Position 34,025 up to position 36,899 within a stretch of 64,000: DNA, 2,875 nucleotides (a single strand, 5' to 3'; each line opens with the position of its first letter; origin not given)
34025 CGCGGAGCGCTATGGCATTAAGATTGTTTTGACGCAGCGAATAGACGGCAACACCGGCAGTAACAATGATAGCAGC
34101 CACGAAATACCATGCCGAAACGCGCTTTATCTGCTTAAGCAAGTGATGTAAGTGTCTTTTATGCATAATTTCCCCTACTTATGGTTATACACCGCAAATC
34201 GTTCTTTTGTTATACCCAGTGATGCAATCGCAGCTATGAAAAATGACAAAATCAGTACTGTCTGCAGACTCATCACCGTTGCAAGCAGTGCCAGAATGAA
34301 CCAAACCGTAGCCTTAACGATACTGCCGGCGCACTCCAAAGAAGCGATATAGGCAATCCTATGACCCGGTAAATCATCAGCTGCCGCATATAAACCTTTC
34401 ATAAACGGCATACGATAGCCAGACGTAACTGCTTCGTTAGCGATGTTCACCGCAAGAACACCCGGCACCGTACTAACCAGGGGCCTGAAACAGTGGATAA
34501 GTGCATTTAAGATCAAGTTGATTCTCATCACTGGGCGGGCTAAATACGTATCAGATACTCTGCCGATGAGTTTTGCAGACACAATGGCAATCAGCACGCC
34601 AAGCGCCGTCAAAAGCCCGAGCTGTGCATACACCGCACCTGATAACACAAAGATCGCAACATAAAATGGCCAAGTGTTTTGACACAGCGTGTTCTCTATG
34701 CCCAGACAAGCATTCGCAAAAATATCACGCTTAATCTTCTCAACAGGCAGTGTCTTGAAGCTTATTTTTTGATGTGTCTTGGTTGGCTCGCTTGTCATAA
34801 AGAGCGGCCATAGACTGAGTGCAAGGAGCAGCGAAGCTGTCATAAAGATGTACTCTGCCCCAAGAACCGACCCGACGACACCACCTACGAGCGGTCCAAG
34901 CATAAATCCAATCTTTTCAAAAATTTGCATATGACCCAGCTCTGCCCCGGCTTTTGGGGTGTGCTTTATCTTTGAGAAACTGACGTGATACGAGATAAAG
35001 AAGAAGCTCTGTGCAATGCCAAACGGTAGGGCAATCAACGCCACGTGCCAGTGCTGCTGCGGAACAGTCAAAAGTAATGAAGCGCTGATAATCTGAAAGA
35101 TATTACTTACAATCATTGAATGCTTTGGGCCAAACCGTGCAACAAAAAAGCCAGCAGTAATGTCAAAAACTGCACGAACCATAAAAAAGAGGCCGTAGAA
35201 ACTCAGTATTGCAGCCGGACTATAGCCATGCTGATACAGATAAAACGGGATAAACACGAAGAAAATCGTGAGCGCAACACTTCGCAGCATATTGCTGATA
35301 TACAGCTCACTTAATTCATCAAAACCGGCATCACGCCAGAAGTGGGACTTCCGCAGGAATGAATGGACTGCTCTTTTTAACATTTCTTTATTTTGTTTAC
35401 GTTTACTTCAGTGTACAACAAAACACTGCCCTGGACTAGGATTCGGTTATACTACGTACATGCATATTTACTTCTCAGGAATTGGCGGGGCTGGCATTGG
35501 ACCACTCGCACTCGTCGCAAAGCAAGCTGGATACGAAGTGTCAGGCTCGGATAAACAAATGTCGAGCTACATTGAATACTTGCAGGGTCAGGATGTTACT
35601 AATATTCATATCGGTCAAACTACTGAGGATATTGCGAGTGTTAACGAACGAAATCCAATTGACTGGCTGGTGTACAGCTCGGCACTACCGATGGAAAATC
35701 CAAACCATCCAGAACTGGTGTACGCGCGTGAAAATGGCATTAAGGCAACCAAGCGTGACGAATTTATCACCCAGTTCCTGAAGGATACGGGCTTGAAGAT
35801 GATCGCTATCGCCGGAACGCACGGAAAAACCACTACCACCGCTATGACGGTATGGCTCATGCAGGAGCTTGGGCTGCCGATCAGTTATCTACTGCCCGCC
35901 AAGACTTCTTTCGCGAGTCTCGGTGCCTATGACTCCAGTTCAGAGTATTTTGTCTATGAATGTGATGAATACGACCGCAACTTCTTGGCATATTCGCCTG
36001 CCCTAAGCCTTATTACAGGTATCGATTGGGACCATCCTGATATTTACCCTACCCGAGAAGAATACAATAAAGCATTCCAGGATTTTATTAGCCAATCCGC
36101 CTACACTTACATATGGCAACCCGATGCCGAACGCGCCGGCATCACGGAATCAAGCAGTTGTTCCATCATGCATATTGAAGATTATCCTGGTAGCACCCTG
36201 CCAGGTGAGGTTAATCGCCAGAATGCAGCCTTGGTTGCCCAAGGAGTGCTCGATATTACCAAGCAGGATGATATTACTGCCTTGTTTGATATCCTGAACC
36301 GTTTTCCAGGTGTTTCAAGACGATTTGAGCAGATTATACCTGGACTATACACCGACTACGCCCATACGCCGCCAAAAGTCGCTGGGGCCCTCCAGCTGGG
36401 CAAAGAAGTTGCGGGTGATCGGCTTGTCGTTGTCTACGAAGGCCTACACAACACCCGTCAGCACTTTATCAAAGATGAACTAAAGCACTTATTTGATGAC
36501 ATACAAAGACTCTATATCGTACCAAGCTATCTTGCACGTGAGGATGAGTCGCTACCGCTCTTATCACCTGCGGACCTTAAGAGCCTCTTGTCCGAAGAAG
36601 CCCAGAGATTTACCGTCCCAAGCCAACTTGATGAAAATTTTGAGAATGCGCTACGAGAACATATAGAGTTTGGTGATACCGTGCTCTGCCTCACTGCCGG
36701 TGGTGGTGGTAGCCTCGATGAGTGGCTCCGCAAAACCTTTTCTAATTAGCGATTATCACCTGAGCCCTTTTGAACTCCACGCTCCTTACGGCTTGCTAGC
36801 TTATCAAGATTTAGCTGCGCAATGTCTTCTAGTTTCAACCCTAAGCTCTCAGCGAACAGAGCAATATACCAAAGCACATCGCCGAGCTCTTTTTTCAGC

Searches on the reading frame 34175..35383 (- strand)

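Call 73: search_protein_families(library=pfam, proteins=[window:34175-35383:-], max_evalue=0.00001)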
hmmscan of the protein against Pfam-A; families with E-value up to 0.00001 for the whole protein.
window:34175-35383:- (402 aa): 1 family
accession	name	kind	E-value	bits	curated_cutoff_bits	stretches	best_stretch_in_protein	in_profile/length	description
PF07690.21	MFS_1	-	1.2e-23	84.1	33.4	1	27-252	1-218/347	Major Facilitator Superfamily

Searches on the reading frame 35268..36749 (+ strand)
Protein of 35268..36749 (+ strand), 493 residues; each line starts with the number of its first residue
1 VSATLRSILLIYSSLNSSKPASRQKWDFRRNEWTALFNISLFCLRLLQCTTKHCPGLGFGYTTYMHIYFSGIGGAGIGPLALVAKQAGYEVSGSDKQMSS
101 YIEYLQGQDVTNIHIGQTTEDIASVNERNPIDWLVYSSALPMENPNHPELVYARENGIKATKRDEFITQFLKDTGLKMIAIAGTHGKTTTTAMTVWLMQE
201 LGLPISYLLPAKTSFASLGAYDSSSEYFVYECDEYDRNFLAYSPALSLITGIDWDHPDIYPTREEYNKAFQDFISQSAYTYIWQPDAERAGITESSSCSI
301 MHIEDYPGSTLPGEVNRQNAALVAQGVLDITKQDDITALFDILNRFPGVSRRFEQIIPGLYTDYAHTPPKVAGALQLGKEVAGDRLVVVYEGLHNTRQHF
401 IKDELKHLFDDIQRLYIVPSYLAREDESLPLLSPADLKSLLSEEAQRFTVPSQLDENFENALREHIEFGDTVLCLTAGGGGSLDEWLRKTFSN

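Call 74: search_protein_families(library=pfam, proteins=[window:35268-36749:+], max_evalue=0.00001)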
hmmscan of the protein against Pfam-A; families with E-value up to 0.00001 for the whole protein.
window:35268-36749:+ (493 aa): 3 families
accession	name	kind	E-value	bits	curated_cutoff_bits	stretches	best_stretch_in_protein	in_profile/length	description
PF01225.30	Mur_ligase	-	1.6e-13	51.3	21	1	66-172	1-92/95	Mur ligase family, catalytic domain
PF08245.18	Mur_ligase_M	-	2.2e-08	34.8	24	1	181-278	1-114/200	Mur ligase middle domain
PF02875.26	Mur_ligase_C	-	2.4e-06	28.8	28.4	1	352-477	2-126/127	Mur ligase, glutamate ligase domain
